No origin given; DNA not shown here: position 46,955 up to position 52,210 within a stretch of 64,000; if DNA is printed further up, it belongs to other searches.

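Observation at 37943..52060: A modular fiber/adhesin family built from a shared N-terminal Cys-motif anchor, tandem Ig-like repeats and duplicated C-terminal FISUMP domains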

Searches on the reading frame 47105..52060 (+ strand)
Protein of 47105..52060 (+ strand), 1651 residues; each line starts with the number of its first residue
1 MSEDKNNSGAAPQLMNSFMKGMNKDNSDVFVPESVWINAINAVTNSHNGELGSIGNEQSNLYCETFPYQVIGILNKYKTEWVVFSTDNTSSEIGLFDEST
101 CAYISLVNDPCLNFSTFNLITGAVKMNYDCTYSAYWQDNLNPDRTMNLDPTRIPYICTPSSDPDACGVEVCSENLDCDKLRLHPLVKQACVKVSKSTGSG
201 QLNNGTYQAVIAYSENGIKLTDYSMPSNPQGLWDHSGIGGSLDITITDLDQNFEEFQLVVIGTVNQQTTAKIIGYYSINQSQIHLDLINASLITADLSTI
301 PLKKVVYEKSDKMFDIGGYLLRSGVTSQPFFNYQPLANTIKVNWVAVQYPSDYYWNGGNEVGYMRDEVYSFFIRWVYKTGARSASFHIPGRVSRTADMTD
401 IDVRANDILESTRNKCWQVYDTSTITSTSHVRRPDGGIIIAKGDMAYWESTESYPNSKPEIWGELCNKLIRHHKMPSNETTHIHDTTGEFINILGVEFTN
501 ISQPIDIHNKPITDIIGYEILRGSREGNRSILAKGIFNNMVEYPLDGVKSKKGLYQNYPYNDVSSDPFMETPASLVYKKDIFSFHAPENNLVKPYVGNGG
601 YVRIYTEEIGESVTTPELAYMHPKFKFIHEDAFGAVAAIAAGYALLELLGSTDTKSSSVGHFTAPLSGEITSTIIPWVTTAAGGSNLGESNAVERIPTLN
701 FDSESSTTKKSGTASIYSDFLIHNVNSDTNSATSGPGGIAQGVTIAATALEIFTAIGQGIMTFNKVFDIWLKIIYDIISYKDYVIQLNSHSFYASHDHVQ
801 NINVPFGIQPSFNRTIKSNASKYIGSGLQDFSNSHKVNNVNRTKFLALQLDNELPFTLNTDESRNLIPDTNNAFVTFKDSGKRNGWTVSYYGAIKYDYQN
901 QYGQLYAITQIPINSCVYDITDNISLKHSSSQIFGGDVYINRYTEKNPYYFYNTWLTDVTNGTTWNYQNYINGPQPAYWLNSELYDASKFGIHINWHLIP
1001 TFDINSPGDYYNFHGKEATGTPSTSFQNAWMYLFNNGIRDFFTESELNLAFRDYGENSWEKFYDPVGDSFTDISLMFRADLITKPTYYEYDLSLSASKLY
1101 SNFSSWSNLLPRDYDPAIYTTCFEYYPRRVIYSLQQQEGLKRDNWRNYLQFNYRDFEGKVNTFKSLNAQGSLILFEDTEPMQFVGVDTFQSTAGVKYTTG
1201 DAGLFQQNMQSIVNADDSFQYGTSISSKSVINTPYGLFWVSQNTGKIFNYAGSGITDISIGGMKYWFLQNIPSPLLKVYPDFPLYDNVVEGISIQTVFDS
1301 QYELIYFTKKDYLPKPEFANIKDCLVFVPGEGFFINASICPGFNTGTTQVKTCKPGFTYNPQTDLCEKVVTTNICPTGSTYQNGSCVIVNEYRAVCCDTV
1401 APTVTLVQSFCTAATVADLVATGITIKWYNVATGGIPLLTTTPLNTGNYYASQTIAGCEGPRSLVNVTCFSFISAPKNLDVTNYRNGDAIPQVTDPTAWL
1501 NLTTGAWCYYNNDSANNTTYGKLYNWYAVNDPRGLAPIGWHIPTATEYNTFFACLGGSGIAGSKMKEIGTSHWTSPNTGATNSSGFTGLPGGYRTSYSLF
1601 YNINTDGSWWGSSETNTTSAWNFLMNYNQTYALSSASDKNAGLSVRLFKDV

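Call 4: search_protein_families(library=ncbifam, proteins=[window:47105-52060:+], max_evalue=0.01)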
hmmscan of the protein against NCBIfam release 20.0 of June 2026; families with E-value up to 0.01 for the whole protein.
window:47105-52060:+ (1651 aa): 1 family
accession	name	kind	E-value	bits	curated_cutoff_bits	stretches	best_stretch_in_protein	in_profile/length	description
TIGR02145.1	Fib_succ_major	domain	1.3e-22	81.4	41.65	1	1504-1650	31-176/176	FISUMP domain-containing protein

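Call 5: search_protein_families(library=pfam, proteins=[window:47105-52060:+], max_evalue=0.01)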
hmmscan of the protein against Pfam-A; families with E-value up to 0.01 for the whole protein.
window:47105-52060:+ (1651 aa): 2 families
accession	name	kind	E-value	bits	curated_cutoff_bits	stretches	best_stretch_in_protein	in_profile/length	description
PF09603.15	Fib_succ_major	-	7.2e-35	121.4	33.9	1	1477-1649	11-187/187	Fibrobacter succinogenes major domain (Fib_succ_major)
PF19081.6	Ig_7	-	1.8e-05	25.4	27.3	1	1401-1468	3-81/84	Ig-like domain CHU_C associated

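Call 6: search_protein_families(library=phrogs, proteins=[window:47105-52060:+], max_evalue=0.001)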
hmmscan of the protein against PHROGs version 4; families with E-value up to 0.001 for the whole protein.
window:47105-52060:+ (1651 aa): 2 families
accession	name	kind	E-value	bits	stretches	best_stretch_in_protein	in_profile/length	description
phrog_37948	-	head and packaging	1.3e-35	122.8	3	708-1378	1127-1803/2289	virion structural protein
phrog_15100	-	head and packaging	1.2e-17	63.6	2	1108-1313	1141-1351/1783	virion structural protein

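Call 7: search_dna_similar(collection=phages, mode=protein, query=window:47105-52060:+, max_rows=20)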
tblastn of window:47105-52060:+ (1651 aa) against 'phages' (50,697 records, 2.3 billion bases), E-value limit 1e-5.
Records with a match: 36; places in all: 37; records where one place covers at least 80% of the query: 7.
Best place of each record, by identity: <60% 36.
By first word of the organism name: Flavobacterium 22; Cellulophaga 7; uncultured 2; Leptolyngbya 1; Bacteriophage 1; phage 1; Microcystis 1; Rhodobacteraceae 1.
By host as written in the record: Flavobacterium psychrophilum 950106-1/1 8; - 5; Flavobacterium psychrophilum strain FPS-D10 3; Cellulophaga baltica #18 2; Cellulophaga baltica #4 2; Cellulophaga baltica #17 2; Flavobacterium psychrophilum FPS-D15 2; Flavobacterium psychrophilum FPS-D10 2; and 9 more.
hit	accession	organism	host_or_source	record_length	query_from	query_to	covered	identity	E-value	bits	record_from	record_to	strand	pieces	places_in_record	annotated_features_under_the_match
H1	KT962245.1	Cellulophaga phage phi4:1_13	Cellulophaga baltica #13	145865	10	1377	82%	25.0%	9e-28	220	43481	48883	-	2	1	structural protein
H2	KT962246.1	Cellulophaga phage phi4:1_18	Cellulophaga baltica #18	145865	10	1377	82%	25.0%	9e-28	220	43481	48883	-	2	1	structural protein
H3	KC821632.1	Cellulophaga phage phi4:1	Cellulophaga baltica #4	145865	10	1377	82%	25.0%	9e-28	220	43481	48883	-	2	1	structural protein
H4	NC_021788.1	Cellulophaga phage phi4:1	Cellulophaga baltica #4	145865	10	1377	82%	25.0%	9e-28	220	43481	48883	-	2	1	virion structural protein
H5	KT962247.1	Cellulophaga phage phi17:2_18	Cellulophaga baltica #18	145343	10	1377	82%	24.9%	2e-27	219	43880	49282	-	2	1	structural protein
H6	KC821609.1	Cellulophaga phage phi17:2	Cellulophaga baltica #17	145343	10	1377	82%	24.9%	2e-27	219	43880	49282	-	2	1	structural protein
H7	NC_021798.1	Cellulophaga phage phi17:2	Cellulophaga baltica #17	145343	10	1377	82%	24.9%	2e-27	219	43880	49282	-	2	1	virion structural protein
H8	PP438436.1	Leptolyngbya phage Lbo-JY46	Leptolyngbya boryana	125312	15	1315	79%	25.9%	4e-78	294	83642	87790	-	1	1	hypothetical protein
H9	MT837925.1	Bacteriophage sp.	human fecal samples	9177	453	1314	42%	24.5%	5e-15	145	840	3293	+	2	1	record has no annotation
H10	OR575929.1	phage csAssE-Sib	human gut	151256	1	423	26%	26.2%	4e-25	120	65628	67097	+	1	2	structural protein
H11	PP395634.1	Microcystis phage Mel-JY01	Microcystis elabens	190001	1477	1648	10%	34.6%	1e-17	96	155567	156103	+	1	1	major paralogous domain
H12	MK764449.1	Flavobacterium phage FPSV-S29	Flavobacterium psychrophilum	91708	1110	1313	12%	29.0%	6e-8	64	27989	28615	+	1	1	structural protein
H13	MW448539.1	Flavobacterium phage FPSV-D24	Flavobacterium psychrophilum strain ...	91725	1110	1313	12%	29.0%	6e-8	64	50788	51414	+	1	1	record has no annotation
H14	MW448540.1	Flavobacterium phage FPSV-D25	Flavobacterium psychrophilum strain ...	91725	1110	1313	12%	29.0%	6e-8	64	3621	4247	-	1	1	record has no annotation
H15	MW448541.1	Flavobacterium phage FPSV-D27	Flavobacterium psychrophilum strain ...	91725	1110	1313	12%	29.0%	6e-8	64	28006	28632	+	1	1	record has no annotation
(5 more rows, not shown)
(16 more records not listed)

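Call 18: find_related_loci(query=window:47105-51200:+, collection=viral_contigs, flank=10000)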
Query window:47105-51200:+ (1365 aa) in viral_contigs; peptide patterns used: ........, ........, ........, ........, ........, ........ (x = any residue, [..] = any of these).
7 stretches matched a pattern; 3 encode a relative of the query (tblastn E <= 1e-3); 2 distinct loci.
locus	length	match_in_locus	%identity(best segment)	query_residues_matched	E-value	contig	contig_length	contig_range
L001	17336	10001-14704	71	1-1365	0e+0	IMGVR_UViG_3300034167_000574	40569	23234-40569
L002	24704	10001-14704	71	1-1365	0e+0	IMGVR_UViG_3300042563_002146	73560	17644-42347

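Call 21: search_protein_families(library=pfam, proteins=[L002:1269-2876:+, L002:2899-3723:+, L002:3739-4386:+, L002:4399-6165:+, L002:10001-15502:+, L002:15519-16463:+, L002:16465-22953:+], max_evalue=0.01)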
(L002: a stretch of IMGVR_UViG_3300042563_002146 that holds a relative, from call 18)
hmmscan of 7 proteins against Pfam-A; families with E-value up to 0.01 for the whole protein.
L002:1269-2876:+ (535 aa): 1 family
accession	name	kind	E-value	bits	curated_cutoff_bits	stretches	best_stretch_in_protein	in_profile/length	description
PF00041.27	fn3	-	0.0027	18.3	25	1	306-399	3-81/84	Fibronectin type III domain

L002:2899-3723:+ (274 aa): 0 families

L002:3739-4386:+ (215 aa): 0 families

L002:4399-6165:+ (588 aa): 1 family
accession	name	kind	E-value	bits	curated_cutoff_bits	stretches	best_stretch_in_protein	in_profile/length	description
PF20773.4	InhA-like_MAM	-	0.0059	16.6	26.9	0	496-549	117-165/191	Immune inhibitor A-like, MAM domain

L002:10001-15502:+ (1833 aa): 0 families

L002:15519-16463:+ (314 aa): 1 family
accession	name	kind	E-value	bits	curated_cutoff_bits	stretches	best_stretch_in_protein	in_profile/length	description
PF18077.6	DUF5595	-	0.0046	17.4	29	0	156-181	14-39/73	Domain of unknown function (DUF5595)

L002:16465-22953:+ (2162 aa): 0 families

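Call 26: search_solved_structures(query=window:47105-52060:+, max_evalue=0.01)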
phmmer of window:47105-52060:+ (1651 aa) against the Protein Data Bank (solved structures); distinct sequences matched with E-value up to 0.01: 0.

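Call 37: get_annotated_region(hit=H4, flank=9000)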
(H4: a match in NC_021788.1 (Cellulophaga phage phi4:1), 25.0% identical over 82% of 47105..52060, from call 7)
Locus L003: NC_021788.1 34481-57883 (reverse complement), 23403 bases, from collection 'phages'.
description: Cellulophaga phage phi4:1, complete genome.
organism: Cellulophaga phage phi4:1 (NCBI taxid 1328029)
taxonomy: Viruses; Duplodnaviria; Heunggongvirae; Uroviricota; Caudoviricetes; Lightbulbvirus; Lightbulbvirus Cba41
host: Cellulophaga baltica #4; source: seawater; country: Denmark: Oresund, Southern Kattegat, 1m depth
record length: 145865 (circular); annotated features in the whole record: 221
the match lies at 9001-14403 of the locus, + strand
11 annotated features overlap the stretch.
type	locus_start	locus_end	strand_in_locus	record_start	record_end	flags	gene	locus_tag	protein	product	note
CDS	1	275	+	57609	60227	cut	-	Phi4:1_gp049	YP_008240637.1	structural protein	annotation based on experimental MS/MS proteomics analysis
CDS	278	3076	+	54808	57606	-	-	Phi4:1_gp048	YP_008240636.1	virion structural protein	annotation based on experimental MS/MS proteomics analysis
CDS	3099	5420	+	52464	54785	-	-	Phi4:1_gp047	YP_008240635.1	virion structural protein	annotation based on experimental MS/MS proteomics analysis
CDS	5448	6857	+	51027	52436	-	-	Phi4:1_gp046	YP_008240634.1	tail fiber protein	annotation based on sequence similarity to CDD PHA02584; part of structural virion based on experimental MS/MS ...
CDS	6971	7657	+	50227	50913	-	-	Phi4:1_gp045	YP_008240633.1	virion structural protein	annotation based on experimental MS/MS proteomics analysis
CDS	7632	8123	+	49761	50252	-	-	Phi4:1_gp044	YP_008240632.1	hypothetical protein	-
CDS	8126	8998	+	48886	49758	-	-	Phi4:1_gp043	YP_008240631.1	virion structural protein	annotation based on experimental MS/MS proteomics analysis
CDS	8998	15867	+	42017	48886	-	-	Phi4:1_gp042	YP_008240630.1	virion structural protein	annotation based on experimental MS/MS proteomics analysis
CDS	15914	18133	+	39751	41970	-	-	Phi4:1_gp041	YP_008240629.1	tail protein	annotation based on experimental MS/MS proteomics analysis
CDS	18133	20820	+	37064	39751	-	-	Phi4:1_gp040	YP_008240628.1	virion structural protein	annotation based on experimental MS/MS proteomics analysis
CDS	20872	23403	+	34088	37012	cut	-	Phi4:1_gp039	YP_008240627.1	virion structural protein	annotation based on experimental MS/MS proteomics analysis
